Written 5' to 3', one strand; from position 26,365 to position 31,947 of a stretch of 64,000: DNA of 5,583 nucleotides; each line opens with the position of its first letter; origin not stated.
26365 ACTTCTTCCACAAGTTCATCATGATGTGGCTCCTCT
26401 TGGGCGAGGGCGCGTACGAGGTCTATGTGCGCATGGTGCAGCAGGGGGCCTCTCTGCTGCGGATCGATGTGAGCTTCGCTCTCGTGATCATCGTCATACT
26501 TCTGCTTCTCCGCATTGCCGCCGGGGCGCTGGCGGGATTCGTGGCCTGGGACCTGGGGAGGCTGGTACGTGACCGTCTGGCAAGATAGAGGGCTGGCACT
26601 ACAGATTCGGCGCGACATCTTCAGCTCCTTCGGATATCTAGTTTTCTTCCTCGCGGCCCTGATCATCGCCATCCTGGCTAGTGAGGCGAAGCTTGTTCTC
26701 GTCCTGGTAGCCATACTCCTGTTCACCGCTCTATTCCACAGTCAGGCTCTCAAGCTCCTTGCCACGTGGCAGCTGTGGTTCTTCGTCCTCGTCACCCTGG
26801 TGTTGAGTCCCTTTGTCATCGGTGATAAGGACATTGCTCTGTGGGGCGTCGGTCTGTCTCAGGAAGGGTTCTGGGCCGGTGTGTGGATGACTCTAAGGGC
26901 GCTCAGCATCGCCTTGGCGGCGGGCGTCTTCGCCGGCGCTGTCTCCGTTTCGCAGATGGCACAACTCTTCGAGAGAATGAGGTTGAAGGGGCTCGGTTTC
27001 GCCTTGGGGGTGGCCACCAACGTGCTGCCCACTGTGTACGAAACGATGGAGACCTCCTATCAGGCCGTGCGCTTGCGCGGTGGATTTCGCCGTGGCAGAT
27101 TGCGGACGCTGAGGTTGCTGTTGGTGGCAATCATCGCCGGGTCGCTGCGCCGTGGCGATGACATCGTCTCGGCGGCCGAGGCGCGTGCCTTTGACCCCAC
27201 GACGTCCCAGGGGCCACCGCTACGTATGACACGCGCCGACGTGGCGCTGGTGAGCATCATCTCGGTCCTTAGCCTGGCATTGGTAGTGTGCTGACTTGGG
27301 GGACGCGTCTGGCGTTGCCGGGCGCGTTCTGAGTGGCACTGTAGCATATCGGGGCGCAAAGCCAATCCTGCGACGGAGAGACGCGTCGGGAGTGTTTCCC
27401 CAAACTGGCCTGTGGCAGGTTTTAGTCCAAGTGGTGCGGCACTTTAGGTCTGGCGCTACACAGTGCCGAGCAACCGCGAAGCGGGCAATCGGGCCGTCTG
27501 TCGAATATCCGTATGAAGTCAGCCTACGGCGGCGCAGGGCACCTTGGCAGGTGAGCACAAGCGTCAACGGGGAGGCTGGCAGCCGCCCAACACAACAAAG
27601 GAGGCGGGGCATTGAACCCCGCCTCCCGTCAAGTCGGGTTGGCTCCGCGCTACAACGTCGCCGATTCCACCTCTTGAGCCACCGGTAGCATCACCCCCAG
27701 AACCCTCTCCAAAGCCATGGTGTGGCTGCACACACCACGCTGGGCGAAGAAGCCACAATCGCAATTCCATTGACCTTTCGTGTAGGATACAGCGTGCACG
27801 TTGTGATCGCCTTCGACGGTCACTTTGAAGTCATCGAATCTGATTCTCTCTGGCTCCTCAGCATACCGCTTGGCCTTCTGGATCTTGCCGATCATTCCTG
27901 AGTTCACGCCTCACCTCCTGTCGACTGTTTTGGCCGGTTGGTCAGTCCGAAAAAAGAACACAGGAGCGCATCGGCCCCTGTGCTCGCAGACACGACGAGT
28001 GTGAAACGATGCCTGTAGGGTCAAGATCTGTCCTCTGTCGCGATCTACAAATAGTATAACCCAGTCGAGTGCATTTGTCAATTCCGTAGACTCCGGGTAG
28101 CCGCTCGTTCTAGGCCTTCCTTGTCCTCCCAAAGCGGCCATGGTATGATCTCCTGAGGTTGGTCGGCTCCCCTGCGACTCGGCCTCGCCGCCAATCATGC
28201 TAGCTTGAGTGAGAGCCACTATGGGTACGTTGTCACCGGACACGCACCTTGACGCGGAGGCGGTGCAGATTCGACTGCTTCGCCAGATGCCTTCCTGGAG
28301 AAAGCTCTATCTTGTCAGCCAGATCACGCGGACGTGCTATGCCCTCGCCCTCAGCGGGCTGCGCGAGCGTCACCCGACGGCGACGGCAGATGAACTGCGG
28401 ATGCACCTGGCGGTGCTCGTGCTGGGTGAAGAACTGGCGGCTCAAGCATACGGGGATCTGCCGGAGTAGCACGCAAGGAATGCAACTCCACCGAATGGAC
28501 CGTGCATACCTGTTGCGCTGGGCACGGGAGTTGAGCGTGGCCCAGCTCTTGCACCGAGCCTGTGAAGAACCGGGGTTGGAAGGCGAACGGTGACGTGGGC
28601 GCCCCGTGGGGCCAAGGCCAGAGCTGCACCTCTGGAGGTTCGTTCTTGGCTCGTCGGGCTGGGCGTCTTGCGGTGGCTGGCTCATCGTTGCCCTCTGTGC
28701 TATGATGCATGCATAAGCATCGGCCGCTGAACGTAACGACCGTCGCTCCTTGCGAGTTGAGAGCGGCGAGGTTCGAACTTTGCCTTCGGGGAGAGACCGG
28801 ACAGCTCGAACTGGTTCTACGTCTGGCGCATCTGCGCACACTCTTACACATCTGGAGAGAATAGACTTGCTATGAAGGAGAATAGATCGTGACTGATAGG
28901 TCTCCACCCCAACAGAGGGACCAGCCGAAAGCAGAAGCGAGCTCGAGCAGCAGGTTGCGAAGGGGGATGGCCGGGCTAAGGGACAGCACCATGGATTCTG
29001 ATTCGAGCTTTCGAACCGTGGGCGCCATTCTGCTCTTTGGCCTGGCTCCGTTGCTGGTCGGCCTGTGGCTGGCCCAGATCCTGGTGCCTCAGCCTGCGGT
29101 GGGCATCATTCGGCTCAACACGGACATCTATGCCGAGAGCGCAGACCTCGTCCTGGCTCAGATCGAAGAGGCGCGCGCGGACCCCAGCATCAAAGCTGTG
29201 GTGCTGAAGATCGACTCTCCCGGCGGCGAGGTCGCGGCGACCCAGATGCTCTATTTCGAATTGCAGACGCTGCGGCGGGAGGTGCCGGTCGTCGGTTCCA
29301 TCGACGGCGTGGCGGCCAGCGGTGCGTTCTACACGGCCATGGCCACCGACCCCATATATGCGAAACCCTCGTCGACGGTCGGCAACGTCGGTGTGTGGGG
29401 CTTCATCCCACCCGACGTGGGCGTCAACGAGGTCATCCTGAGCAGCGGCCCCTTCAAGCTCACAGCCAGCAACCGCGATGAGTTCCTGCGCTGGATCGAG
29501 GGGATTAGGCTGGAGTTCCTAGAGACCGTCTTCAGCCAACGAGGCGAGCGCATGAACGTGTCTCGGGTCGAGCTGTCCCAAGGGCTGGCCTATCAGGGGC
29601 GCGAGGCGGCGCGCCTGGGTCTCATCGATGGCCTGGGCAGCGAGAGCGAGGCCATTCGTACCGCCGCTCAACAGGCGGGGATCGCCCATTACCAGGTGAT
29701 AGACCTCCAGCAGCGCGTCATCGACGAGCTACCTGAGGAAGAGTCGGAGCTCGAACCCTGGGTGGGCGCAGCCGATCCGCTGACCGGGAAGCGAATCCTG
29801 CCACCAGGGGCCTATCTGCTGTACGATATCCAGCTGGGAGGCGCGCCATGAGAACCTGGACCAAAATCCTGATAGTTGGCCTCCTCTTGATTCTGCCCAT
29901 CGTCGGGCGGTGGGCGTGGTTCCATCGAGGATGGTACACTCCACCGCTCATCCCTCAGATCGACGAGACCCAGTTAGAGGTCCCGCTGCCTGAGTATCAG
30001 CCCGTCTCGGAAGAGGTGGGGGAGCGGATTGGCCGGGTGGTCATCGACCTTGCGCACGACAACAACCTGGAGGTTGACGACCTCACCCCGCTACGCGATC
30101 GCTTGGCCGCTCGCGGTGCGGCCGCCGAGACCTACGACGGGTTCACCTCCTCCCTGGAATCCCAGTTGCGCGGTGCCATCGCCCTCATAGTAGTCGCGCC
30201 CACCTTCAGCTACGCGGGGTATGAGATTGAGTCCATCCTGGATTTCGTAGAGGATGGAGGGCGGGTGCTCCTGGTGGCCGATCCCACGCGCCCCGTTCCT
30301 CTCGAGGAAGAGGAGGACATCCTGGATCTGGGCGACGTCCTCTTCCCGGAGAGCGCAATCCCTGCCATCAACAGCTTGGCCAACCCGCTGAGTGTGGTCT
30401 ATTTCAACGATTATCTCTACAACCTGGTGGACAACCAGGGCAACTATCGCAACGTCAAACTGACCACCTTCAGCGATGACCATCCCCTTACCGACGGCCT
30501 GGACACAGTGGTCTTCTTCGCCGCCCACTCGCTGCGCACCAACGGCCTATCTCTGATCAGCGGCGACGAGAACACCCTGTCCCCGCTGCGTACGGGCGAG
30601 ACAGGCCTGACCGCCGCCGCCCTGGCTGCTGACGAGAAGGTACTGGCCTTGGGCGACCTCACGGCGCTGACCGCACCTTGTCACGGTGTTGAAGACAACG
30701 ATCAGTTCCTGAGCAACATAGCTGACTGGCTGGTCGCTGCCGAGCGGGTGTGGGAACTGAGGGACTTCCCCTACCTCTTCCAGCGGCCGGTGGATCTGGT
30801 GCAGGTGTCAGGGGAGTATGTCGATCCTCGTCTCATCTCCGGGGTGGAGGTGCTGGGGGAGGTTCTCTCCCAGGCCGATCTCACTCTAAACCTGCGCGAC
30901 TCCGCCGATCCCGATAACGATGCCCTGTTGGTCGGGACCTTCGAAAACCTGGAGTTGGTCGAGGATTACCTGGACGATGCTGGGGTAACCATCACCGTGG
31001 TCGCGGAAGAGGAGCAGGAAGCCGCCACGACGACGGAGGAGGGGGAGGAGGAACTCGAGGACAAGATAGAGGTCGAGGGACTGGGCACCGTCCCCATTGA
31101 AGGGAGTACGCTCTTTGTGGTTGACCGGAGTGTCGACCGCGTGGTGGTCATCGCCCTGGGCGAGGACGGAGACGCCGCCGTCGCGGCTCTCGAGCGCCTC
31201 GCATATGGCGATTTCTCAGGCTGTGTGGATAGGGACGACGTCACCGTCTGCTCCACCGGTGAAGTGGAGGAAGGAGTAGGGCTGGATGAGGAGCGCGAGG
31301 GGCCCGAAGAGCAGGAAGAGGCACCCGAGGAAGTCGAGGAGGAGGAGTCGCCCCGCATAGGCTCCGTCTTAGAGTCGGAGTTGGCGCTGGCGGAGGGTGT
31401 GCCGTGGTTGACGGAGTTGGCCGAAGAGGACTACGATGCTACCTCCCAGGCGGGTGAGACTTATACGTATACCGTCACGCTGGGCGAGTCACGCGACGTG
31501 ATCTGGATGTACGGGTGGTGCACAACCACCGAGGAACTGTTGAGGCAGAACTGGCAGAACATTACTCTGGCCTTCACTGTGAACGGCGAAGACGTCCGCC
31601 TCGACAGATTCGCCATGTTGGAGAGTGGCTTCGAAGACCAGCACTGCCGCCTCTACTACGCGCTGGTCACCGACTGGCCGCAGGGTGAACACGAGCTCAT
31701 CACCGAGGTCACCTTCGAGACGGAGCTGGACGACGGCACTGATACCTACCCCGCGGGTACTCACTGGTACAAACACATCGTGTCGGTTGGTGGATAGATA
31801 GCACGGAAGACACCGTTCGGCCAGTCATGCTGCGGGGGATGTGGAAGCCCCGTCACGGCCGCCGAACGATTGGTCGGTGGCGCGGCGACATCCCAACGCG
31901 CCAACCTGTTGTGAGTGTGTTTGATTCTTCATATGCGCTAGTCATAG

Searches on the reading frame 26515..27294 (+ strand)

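Call 60: search_protein_families(library=pfam, proteins=[window:26515-27294:+], max_evalue=0.00001)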
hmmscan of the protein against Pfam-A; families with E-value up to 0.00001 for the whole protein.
window:26515-27294:+ (259 aa): 1 family
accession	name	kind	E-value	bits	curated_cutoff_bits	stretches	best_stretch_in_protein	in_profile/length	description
PF02361.21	CbiQ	-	2e-14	54.2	25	1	42-231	14-212/216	Cobalt transport protein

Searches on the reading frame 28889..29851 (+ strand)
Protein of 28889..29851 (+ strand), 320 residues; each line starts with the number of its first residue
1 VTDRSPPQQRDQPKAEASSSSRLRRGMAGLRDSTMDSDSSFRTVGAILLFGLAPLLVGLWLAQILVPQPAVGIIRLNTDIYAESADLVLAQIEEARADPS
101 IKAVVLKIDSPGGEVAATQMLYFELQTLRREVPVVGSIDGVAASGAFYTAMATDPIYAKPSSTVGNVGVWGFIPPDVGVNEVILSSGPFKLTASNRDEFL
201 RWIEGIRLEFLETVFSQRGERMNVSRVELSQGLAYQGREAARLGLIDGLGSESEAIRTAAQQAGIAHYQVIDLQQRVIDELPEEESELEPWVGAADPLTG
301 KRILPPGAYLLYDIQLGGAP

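Call 15: search_protein_families(library=pfam, proteins=[window:28889-29851:+], max_evalue=0.001)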
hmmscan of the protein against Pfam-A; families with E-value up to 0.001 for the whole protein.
window:28889-29851:+ (320 aa): 3 families
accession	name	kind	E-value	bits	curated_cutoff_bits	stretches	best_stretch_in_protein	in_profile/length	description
PF01343.23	Peptidase_S49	-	2.6e-16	60.4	24.9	1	128-265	3-153/154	Peptidase family S49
PF00574.28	CLP_protease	-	2.6e-08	34.4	20.2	1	73-155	18-98/182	Clp protease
PF25145.1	NfeD1b_N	-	7.8e-08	32.6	40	1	85-169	16-97/189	NfeD1b, N-terminal domain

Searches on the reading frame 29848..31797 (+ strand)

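Call 15: search_protein_families(library=pfam, proteins=[window:29848-31797:+], max_evalue=0.001)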
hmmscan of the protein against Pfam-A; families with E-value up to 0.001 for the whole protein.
window:29848-31797:+ (649 aa): 2 families
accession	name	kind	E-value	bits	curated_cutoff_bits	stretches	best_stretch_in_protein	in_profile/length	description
PF14258.12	DUF4350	-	1.8e-06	28.8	30.4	1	105-162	32-84/181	Domain of unknown function (DUF4350)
PF09822.16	ABC_transp_aux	-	8.7e-06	25.6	34.7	1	111-232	47-177/288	ABC-type uncharacterized transport system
